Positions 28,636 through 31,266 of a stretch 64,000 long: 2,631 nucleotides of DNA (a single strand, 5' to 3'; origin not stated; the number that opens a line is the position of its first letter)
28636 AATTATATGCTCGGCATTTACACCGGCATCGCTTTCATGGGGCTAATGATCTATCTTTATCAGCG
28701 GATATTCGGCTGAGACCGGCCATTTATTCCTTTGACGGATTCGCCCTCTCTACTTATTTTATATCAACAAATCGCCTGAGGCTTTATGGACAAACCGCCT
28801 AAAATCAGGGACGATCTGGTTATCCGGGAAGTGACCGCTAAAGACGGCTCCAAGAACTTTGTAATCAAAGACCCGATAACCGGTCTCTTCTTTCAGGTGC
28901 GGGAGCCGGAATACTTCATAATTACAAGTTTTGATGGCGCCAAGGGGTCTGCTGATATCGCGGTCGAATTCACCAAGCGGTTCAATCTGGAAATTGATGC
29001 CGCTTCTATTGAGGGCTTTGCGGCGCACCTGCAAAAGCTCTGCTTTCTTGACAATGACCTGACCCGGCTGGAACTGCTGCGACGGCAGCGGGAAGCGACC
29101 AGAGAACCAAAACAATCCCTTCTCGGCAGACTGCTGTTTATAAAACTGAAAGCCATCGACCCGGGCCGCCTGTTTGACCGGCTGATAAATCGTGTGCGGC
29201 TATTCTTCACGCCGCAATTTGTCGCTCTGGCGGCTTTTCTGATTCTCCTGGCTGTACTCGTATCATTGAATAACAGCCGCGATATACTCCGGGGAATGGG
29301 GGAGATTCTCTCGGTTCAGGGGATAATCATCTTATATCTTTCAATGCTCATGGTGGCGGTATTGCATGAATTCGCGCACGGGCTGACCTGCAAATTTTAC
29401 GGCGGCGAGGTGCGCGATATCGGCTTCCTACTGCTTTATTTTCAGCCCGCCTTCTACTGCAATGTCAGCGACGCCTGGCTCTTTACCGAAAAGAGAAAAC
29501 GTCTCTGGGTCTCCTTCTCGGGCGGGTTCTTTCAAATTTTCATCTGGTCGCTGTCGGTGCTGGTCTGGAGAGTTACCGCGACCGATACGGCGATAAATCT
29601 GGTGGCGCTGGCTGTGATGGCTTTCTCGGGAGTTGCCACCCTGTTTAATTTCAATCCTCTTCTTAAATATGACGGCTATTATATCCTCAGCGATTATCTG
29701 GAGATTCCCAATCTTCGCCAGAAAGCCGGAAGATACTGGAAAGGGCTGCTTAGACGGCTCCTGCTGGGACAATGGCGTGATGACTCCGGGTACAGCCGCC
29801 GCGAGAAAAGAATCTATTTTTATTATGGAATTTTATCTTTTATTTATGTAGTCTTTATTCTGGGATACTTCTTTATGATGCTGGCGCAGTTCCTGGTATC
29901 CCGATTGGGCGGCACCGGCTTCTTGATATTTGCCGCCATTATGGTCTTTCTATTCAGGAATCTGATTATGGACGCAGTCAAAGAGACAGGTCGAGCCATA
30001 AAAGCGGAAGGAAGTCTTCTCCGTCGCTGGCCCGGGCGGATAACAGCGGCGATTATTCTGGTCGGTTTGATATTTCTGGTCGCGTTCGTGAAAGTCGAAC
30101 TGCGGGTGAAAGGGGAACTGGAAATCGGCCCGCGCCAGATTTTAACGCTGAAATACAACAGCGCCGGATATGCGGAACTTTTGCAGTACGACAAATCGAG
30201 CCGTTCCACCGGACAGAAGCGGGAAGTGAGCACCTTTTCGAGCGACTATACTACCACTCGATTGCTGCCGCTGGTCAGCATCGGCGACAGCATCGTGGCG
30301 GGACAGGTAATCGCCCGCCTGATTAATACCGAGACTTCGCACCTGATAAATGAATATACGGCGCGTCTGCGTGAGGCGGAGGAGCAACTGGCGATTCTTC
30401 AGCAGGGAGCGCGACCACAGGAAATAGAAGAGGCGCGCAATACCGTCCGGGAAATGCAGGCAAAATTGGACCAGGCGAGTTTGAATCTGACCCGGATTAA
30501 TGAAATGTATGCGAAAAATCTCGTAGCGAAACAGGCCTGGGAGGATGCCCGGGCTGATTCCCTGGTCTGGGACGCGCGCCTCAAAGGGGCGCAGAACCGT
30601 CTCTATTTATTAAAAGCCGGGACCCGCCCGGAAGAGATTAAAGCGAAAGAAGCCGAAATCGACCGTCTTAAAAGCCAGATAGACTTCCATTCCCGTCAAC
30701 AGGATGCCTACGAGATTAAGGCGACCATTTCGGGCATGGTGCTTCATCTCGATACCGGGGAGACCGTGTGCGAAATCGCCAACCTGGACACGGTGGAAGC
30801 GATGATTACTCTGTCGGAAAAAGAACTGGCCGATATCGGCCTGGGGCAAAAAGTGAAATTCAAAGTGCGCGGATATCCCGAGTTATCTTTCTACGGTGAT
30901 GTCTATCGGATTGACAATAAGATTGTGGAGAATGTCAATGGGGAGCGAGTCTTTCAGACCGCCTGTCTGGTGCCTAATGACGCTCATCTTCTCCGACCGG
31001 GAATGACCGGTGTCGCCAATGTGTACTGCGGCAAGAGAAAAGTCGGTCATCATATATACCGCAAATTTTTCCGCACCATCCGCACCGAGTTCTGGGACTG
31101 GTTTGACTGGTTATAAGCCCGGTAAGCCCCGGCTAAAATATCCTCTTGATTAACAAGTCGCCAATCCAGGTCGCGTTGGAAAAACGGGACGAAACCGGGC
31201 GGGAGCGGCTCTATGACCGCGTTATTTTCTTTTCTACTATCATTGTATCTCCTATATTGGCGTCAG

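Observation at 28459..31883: PqqD-like / M50 site-2 protease / HlyD adaptor fused in one polypeptide, with a tail-anchored zinc-ribbon microprotein upstream and no transporter or modifying enzyme nearby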

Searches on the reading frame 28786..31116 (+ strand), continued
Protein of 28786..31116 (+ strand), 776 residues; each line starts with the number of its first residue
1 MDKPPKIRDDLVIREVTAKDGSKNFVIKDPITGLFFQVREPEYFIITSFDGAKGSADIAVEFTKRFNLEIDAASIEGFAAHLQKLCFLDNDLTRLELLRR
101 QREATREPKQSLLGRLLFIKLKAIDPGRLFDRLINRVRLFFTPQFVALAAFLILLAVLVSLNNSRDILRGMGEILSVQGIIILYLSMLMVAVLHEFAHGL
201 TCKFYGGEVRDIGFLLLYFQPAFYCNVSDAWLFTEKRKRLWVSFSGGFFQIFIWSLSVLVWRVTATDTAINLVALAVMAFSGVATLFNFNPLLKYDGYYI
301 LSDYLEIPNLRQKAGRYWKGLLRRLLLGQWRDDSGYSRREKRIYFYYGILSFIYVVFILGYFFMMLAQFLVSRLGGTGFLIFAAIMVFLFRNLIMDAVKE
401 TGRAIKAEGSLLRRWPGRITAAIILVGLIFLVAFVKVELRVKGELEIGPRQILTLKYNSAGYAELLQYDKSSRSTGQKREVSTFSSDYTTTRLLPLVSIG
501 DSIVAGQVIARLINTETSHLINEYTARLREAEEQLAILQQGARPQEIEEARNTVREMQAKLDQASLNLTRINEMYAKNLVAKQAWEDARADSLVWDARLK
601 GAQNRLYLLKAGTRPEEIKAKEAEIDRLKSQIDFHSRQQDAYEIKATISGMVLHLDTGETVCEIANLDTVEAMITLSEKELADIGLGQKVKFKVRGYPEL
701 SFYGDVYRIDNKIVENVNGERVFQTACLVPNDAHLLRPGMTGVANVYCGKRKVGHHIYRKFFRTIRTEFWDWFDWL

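Call 21: find_related_loci(query=A1, collection=genome_contigs, flank=8000)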
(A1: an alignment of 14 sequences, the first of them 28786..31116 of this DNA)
Query A1 (776 aa) in genome_contigs; peptide patterns used: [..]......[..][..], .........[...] (x = any residue, [..] = any of these).
298 stretches matched a pattern; 242 encode a relative of the query (tblastn E <= 1e-3); the best 80 are kept; 80 distinct loci.
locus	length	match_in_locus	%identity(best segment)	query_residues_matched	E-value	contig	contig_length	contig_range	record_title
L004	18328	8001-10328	90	1-776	0e+0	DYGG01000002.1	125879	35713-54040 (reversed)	MAG TPA_asm: Ignavibacterium sp. isolate BE2012_50_10 Afr_mines_BE2012_71_length_125879_cov_4_196687, whole genome shotg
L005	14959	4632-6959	64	1-776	0e+0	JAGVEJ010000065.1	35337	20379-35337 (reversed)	MAG: Candidatus Zixiibacteriota bacterium isolate DeMMO2_6 c_000000000488, whole genome shotgun sequence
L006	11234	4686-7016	64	1-776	0e+0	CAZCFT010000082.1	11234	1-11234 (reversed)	MAG TPA_asm: uncultured Ignavibacteriaceae bacterium isolate SRP118108_co4_512 genome assembly, contig: NODE_5436_length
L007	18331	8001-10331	63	1-776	0e+0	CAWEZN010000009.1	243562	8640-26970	MAG: uncultured candidate division Zixibacteria bacterium isolate MFD05942.bin.2.353 genome assembly, contig: contig_360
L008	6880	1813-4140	62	1-776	0e+0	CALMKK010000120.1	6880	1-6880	MAG TPA_asm: uncultured candidate division Zixibacteria bacterium isolate SRR6284162_bin.34_CONCOCT_v1.1_MAG genome asse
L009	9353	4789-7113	61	2-776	0e+0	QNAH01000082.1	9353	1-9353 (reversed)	MAG: Candidatus Zixiibacteriota bacterium isolate B117_G9 B117_Guay9_scaffold_09791, whole genome shotgun sequence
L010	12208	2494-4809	59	5-776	0e+0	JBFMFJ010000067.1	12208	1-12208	MAG: Candidatus Zixiibacteriota bacterium isolate MAG268 MAG268_67, whole genome shotgun sequence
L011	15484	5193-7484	59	5-776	0e+0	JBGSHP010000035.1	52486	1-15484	MAG: Candidatus Zixiibacteriota bacterium isolate JTS-AC108 k141_4559960, whole genome shotgun sequence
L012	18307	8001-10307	57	1-776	0e+0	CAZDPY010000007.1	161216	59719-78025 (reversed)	MAG TPA_asm: uncultured Ignavibacteriaceae bacterium isolate SRP141376_co1_149 genome assembly, contig: NODE_177_length_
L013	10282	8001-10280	55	3-763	0e+0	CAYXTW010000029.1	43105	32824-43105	MAG TPA_asm: uncultured Ignavibacteriaceae bacterium isolate binchicken_co89_533 genome assembly, contig: NODE_1136_leng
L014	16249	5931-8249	56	3-776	0e+0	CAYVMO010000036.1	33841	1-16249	MAG TPA_asm: uncultured Ignavibacteriaceae bacterium isolate SRP323688_co1_43 genome assembly, contig: NODE_2302_length_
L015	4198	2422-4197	57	2-601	0e+0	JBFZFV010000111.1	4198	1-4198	MAG: Candidatus Zixiibacteriota bacterium isolate PPR_0627 PPR_0627.fa_k121_595796, whole genome shotgun sequence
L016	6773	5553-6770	65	2-407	5e-174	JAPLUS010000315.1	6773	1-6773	MAG: Candidatus Zixiibacteriota bacterium isolate LacPavin_0920_SED4_MAG_45_7 LacPavin_0920_SED4_scaffold_267330, whole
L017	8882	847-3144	39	5-773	3e-175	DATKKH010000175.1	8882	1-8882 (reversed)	MAG TPA_asm: Terriglobales bacterium isolate SMAG_U14652 k141_3662426, whole genome shotgun sequence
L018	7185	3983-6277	37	2-773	1e-171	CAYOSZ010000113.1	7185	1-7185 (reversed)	MAG TPA_asm: uncultured Ignavibacteria bacterium isolate SRP214966_co2_364 genome assembly, contig: NODE_19720_length_71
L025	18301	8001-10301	38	1-773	4e-164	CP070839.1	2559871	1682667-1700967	MAG: Candidatus Zixiibacteriota bacterium isolate bin1014 chromosome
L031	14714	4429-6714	39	5-773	4e-160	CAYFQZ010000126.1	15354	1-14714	MAG TPA_asm: uncultured Ignavibacteria bacterium isolate ERP108616_co1_151 genome assembly, contig: k119_1798674, whole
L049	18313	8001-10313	35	1-773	8e-146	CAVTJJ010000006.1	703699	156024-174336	MAG: uncultured candidate division Zixibacteria bacterium isolate MFD05942.bin.1.404 genome assembly, contig: contig_671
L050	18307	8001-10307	35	1-773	4e-144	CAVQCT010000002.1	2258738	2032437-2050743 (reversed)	MAG: uncultured candidate division Zixibacteria bacterium isolate MFD02416.bin.1.319 genome assembly, contig: contig_146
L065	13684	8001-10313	33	1-775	9e-136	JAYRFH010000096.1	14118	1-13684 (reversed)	MAG: Candidatus Zixiibacteriota bacterium isolate SH_SHASGE3bin.27 k141_576253, whole genome shotgun sequence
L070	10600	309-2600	35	6-773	9e-135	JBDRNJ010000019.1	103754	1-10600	MAG: bacterium isolate MEGAHIT-group-1.882 k141_6311177, whole genome shotgun sequence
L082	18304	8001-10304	33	1-773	2e-131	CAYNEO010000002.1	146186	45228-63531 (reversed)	MAG TPA_asm: uncultured Ignavibacteriales bacterium isolate binchicken_co150_676 genome assembly, contig: NODE_110_lengt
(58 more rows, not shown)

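Call 29: search_protein_families(library=pfam, proteins=[L050:10614-12323:-, L049:13771-15570:-, L070:8553-10343:-, L050:4776-5924:-, L065:4170-4955:+, L082:6151-7908:+, L050:15551-16198:-, L031:6817-7236:+, L025:11100-12272:+, L025:7635-7874:+], max_evalue=0.001)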
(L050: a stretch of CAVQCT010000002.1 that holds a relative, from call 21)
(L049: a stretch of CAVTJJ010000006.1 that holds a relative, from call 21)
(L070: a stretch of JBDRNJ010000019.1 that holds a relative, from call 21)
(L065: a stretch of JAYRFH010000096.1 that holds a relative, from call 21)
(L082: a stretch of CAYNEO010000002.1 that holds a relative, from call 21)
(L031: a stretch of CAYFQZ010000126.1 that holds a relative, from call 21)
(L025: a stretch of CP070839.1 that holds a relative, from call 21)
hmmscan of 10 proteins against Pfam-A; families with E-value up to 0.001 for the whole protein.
L050:10614-12323:- (569 aa): 14 families
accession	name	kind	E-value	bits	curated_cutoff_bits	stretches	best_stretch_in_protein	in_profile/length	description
PF13424.12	TPR_12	-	4.7e-31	107.2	30.1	2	175-248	1-76/77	Tetratricopeptide repeat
PF00515.34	TPR_1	-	3.3e-19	68.3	27.8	1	217-248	1-32/34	Tetratricopeptide repeat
PF13181.12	TPR_8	-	7.3e-19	66.7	25.7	0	217-248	1-32/34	Tetratricopeptide repeat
PF07719.23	TPR_2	-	2.3e-18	65.2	27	0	217-248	1-32/34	Tetratricopeptide repeat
PF13428.12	TPR_14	-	2.3e-12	46.7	23.5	0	59-91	3-35/44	Tetratricopeptide repeat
PF17874.7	TPR_MalT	-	4.4e-10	39.8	45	1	219-361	42-185/336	MalT-like TPR region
PF13374.12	TPR_10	-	2.4e-09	37.3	27.5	0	139-171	4-36/42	Tetratricopeptide repeat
PF10602.15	RPN7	-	3.8e-09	36.9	29.6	0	213-260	32-79/174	26S proteasome subunit RPN7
PF13174.12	TPR_6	-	2.1e-06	28.5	26.3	0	18-44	1-27/33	Tetratricopeptide repeat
PF13176.12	TPR_7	-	8.9e-06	25.8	27.9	0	454-475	3-24/36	Tetratricopeptide repeat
PF14938.12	SNAP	-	2.4e-05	24.4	25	0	20-133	77-184/282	Soluble NSF attachment protein, SNAP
PF13432.12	TPR_16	-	6.6e-05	23.7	32.7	0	21-91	1-65/65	Tetratricopeptide repeat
PF25058.1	ARM_TT21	-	0.00042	20.8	27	0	495-553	12-68/155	Tetratricopeptide repeat protein 21 ARM repeat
PF07721.20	TPR_4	-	0.00087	20.1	27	0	494-510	5-21/26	Tetratricopeptide repeat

L049:13771-15570:- (599 aa): 12 families
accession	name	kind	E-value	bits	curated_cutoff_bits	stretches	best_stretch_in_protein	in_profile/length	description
PF02518.31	HATPase_c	-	1.4e-24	87.1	26.4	1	478-595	2-109/111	Histidine kinase-, DNA gyrase B-, and HSP90-like ATPase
PF01590.32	GAF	-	3.4e-16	60.4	22.4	1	83-218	3-133/133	GAF domain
PF13185.12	GAF_2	-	3.1e-15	57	28.6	1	82-219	4-136/136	GAF domain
PF13492.12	GAF_3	-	3.8e-12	47.2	27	1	82-220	2-129/129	GAF domain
PF08448.16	PAS_4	-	9.5e-11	42.4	23.1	1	239-354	2-109/110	PAS fold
PF13188.13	PAS_8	-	5.2e-07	29.8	21.8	1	236-278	5-44/65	PAS domain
PF12860.13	PAS_7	-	8.6e-07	29.5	27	1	242-357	5-114/115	PAS fold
PF00512.31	HisKA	-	9.4e-07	29.2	26.9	1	368-435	1-65/66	His Kinase A (phospho-acceptor) domain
PF13589.12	HATPase_c_3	-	7.1e-06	26.5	25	1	483-557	4-63/137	Histidine kinase-, DNA gyrase B-, and HSP90-like ATPase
PF00989.32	PAS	-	1.8e-05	25.1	22.6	1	235-272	4-41/113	PAS fold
PF13426.13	PAS_9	-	0.00018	22.2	27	1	242-352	1-103/103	PAS domain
PF14501.12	HATPase_c_5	-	0.00078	19.8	22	1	482-580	6-89/102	GHKL domain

L070:8553-10343:- (596 aa): 1 family
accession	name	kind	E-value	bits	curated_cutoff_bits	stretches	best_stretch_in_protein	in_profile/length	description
PF01103.29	Omp85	-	2.8e-16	60.4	24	1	357-551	71-269/325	Omp85 superfamily domain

L050:4776-5924:- (382 aa): 6 families
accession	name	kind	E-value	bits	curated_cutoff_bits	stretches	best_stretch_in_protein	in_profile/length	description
PF01266.30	DAO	-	5.9e-70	237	27.9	1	6-351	1-352/353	FAD dependent oxidoreductase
PF13450.12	NAD_binding_8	-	3.1e-07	31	21.9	1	9-54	1-45/68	NAD(P)-binding Rossmann-like domain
PF12831.13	FAD_oxidored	-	4.5e-06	26.7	27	1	6-205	1-145/416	FAD dependent oxidoreductase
PF07992.20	Pyr_redox_2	-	6.1e-06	26.3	26.1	0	6-57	2-54/291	Pyridine nucleotide-disulphide oxidoreductase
PF00890.30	FAD_binding_2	-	2e-05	24.4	20.4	1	6-60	1-53/414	FAD binding domain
PF13738.12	Pyr_redox_3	-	0.00023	20.9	30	0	153-208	82-136/305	Pyridine nucleotide-disulphide oxidoreductase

L065:4170-4955:+ (261 aa): 1 family
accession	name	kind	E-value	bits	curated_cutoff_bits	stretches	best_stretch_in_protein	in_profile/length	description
PF00512.31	HisKA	-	6.2e-10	39.4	26.9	1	183-239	8-62/66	His Kinase A (phospho-acceptor) domain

L082:6151-7908:+ (585 aa): 2 families
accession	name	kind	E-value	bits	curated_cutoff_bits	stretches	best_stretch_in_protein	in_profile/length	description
PF00654.25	Voltage_CLC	-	1.3e-107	360.4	24.8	1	80-421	1-346/346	Voltage gated chloride channel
PF00571.33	CBS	-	2.6e-12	47.3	24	1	454-508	1-55/57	CBS domain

L050:15551-16198:- (215 aa): 1 family
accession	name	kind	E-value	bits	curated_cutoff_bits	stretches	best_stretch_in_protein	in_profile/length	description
PF14334.11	DUF4390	-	3.7e-07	30.2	27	1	30-158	4-131/161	Domain of unknown function (DUF4390)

L031:6817-7236:+ (139 aa): 2 families
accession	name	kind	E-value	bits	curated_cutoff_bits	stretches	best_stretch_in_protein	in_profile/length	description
PF23357.1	DUF7088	-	3.2e-07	30.9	27.8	0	12-84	13-93/105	Domain of unknown function (DUF7088)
PF13192.12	Thioredoxin_3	-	2.2e-06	28.1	24.8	1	30-82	8-58/76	Thioredoxin domain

L025:11100-12272:+ (390 aa): 27 families (the best 25 are shown)
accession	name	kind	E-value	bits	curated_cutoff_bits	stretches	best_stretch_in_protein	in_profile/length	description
PF13414.12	TPR_11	-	8.8e-34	115.4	26.8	3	232-263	8-39/42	TPR repeat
PF14559.12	TPR_19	-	1.7e-31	108.8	25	3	304-362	7-64/68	Tetratricopeptide repeat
PF13431.12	TPR_17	-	3e-31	105.5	24.4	1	207-239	2-34/34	Tetratricopeptide repeat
PF07719.23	TPR_2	-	6.3e-30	101.2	27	2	219-250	2-33/34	Tetratricopeptide repeat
PF13181.12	TPR_8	-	8.3e-27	91.5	25.7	1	219-250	2-33/34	Tetratricopeptide repeat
PF00515.34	TPR_1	-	4.3e-26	90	27.8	1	219-251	2-34/34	Tetratricopeptide repeat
PF13432.12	TPR_16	-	1.7e-25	89.5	32.7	2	120-184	1-65/65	Tetratricopeptide repeat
PF13428.12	TPR_14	-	2e-24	84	23.5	1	151-192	2-43/44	Tetratricopeptide repeat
PF23914.1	TPR_CcmH_CycH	-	8.4e-23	81.4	42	2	146-246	46-149/158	Cytochrome c-type biogenesis protein H TPR domain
PF13424.12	TPR_12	-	2.2e-16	60.2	30.1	2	186-248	5-75/77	Tetratricopeptide repeat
PF12895.13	ANAPC3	-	3.5e-15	56.5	27.2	1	145-209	19-81/82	Anaphase-promoting complex, cyclosome, subunit 3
PF13174.12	TPR_6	-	1.3e-14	54.2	26.3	1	219-249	1-31/33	Tetratricopeptide repeat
PF13371.12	TPR_9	-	7.9e-14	51.9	35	1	160-221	5-66/73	Tetratricopeptide repeat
PF13176.12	TPR_7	-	2.4e-11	43.2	27.9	0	157-184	6-35/36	Tetratricopeptide repeat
PF14561.12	TPR_20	-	2.6e-11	44.1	25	0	211-253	15-57/90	Tetratricopeptide repeat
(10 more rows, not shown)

L025:7635-7874:+ (79 aa): 0 families

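Call 34: predict_structure(alignment_id=A1)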
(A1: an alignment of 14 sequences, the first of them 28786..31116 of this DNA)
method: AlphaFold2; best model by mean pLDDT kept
length: 776 residues; sequences in the alignment: 14
mean_pLDDT: 75.7   pTM: 0.38
mean pLDDT of the five models: 75.7, 73.2, 69.2, 68.9, 65.1
residues with pLDDT >= 90: 33; 70-90: 555; 50-70: 149; < 50: 39
segments of 3 or more residues with pLDDT < 50: 106-110, 212-229, 408-415, 474-476, 772-776
pLDDT, mean of each block of 10 residues (from residue 1): 76 73 75 72 86 86 85 85 82 74 51 53 62 76 83 89 79 74 81 76 69 41 41 70 78 90 85 87 71 64 73 77 68 70 81 71 73 73 76 67 54 50 70 75 87 80 76 55 58 82 86 80 89 80 74 88 87 82 85 88 79 73 89 84 83 78 85 85 84 86 87 78 86 82 87 72 57 42
secondary structure, 60 per line:
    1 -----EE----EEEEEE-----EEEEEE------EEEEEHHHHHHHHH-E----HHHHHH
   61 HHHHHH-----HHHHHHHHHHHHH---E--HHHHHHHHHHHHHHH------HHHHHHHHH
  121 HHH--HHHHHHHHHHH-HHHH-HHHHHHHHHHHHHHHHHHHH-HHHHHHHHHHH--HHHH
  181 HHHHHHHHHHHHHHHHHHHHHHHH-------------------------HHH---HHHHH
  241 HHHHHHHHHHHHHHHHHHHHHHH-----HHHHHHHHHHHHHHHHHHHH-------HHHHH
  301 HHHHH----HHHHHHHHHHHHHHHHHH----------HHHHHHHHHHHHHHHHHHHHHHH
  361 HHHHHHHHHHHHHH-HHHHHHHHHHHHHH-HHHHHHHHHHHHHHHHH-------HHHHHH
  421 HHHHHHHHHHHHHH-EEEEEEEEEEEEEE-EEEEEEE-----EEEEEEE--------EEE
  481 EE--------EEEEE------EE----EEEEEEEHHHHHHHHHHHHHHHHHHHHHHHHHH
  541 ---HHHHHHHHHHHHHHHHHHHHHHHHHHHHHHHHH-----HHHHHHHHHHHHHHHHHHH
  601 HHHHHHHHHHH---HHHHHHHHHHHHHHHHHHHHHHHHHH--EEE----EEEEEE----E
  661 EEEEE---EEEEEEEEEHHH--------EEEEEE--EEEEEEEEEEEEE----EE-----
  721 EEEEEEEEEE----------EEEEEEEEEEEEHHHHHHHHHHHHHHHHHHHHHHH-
elements in order (helices of 4 or more, strands of 3 or more residues): E12-17 E23-28 E35-39 H40-48 H55-66 H72-84 H91-105 H112-123 H126-136 H138-141 H143-162 H164-174 H177-204 H236-263 H269-288 H296-305 H310-327 H338-374 H376-389 H391-407 H415-434 E436-449 E451-457 E463-469 E478-482 E491-495 E508-514 H515-540 H544-576 H582-611 H615-640 E643-645 E650-655 E660-665 E669-677 E689-694 E697-709 E721-730 E741-752 H753-775
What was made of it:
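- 28786..31116 (+): 776-aa RRE / S2P-like protease / HlyD-adaptor fusion protein. AF2 model pLDDT 75.7 (call 34).
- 31042..31113 (+): Conserved C-terminal helix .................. (family signature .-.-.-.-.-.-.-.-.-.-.). Helix 753-775 in the model (call 34).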

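Call 43: fold_search(model_id=the predicted structure, library=pdb)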
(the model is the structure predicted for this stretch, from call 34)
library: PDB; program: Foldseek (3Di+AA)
matches with E <= 10: 680; with E <= 0.001: 72
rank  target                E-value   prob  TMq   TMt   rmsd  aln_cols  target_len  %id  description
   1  9qgy_G                4.1e-17  1.00  0.20  0.44  18.0       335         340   17  Structure of the YbjP lipoprotein bound to the MacAB-TolC tripartite efflux pump (released 2026-03-25)
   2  3fpp_A                5.9e-16  1.00  0.19  0.53  18.8       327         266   16  Crystal structure of E.coli MacA (released 2009-04-28)
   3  3fpp_B                9.7e-16  1.00  0.20  0.54  17.9       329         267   18  Crystal structure of E.coli MacA (released 2009-04-28)
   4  4tko                  1.9e-15  1.00  0.17  0.37  17.7       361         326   15  Structure of the periplasmic adaptor protein EmrA (released 2014-07-09)
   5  5nik_D                1.4e-14  1.00  0.18  0.38  19.1       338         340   17  Structure of the MacAB-TolC ABC-type tripartite multidrug efflux pump (released 2017-05-24)
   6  8zar_D                1.5e-14  1.00  0.18  0.35  17.7       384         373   14  EmrAB-TolC MFS-type tripartite multidrug efflux pump FA (released 2025-04-30)
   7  8zar_C                2.4e-14  1.00  0.18  0.37  16.8       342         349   13  EmrAB-TolC MFS-type tripartite multidrug efflux pump FA (released 2025-04-30)
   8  8zar_B                4.3e-14  1.00  0.18  0.37  16.8       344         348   14  EmrAB-TolC MFS-type tripartite multidrug efflux pump FA (released 2025-04-30)
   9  8zal_A                9.8e-14  1.00  0.18  0.38  16.6       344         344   14  EmrAB-TolC MFS-type tripartite multidrug efflux pump EA (released 2025-04-30)
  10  8zal_B                1.0e-13  1.00  0.18  0.38  16.6       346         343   13  EmrAB-TolC MFS-type tripartite multidrug efflux pump EA (released 2025-04-30)
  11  4dk0                  2.2e-13  1.00  0.20  0.45  19.1       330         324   16  Crystal structure of MacA from Actinobacillus actinomycetemcomitans (released 2012-03-07)
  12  5xu0_B                5.0e-13  1.00  0.18  0.55  20.1       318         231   15  Structure of the membrane fusion protein Spr0693 from Streptococcus pneumoniae R6 (released 2018-01-24)
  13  4dk1_B                9.1e-13  1.00  0.19  0.48  25.8       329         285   15  Crystal Structure of MacA-MexA chimeric protein, containing the Pseudomonas aeruginosa MexA alpha-hairpin domain. (released 2012-03-07)
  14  4dk1_D                2.2e-12  1.00  0.19  0.49  25.3       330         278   14  Crystal Structure of MacA-MexA chimeric protein, containing the Pseudomonas aeruginosa MexA alpha-hairpin domain. (released 2012-03-07)
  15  9v53_A1               3.0e-12  1.00  0.19  0.40  23.4       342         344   14  Structure of TolC, YbjP, and AcrABZ complex (released 2025-11-05)
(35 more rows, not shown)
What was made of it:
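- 30097..31041 (+): Periplasmic HlyD/MacA-type adaptor (aa 438-752): barrel-sandwich, long alpha-hairpin, beta-barrel. Foldseek to MacA and EmrA, 4e-17 to 2e-15 (call 43).
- On Peptidase M50 / site-2 protease clan: The whole-model Foldseek list was filled by adaptor hits (call 43).
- On HlyD / membrane-fusion (periplasmic adaptor) family: MacA and EmrA are the top structural matches (call 43).
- Closest known: MacA / EmrA periplasmic adaptor proteins. Same: Single TM anchor, barrel-sandwich, long alpha-hairpin and beta-barrel (Foldseek 4e-17 to 2e-15, call 43).
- Checked: Foldseek's best PDB matches are MacA and EmrA, E 4e-17 to 2e-15 (call 43).
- Strong adaptor fold (call 43).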

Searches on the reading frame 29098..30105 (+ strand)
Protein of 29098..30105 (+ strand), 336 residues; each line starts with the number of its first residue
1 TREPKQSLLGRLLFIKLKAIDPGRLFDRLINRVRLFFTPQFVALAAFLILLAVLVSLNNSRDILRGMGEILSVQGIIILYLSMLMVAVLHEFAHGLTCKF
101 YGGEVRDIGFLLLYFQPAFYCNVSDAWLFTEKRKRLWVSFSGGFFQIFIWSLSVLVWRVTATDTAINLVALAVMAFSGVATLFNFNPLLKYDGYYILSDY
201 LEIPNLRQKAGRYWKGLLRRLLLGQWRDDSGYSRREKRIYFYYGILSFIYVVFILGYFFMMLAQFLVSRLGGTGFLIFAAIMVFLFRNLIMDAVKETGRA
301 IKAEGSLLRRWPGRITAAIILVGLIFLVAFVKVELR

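Call 99: search_solved_structures(query=A3, max_evalue=10, show_alignments=2)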
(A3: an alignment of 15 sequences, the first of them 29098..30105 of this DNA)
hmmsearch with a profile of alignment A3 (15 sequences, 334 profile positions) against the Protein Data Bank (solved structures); distinct sequences matched with E-value up to 10: 0.
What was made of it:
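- On Peptidase M50 / site-2 protease clan: A profile of the TM core finds no PDB chain (call 99).
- Closest known: RseP / SpoIVFB site-2 proteases of regulated intramembrane proteolysis. Different: No sequence-level match to solved S2P structures (call 99).
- A profile of the TM core finds no PDB relative by sequence (call 99).
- Tried and rejected: A profile of the TM core against PDB sequences gave no hit (call 99).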
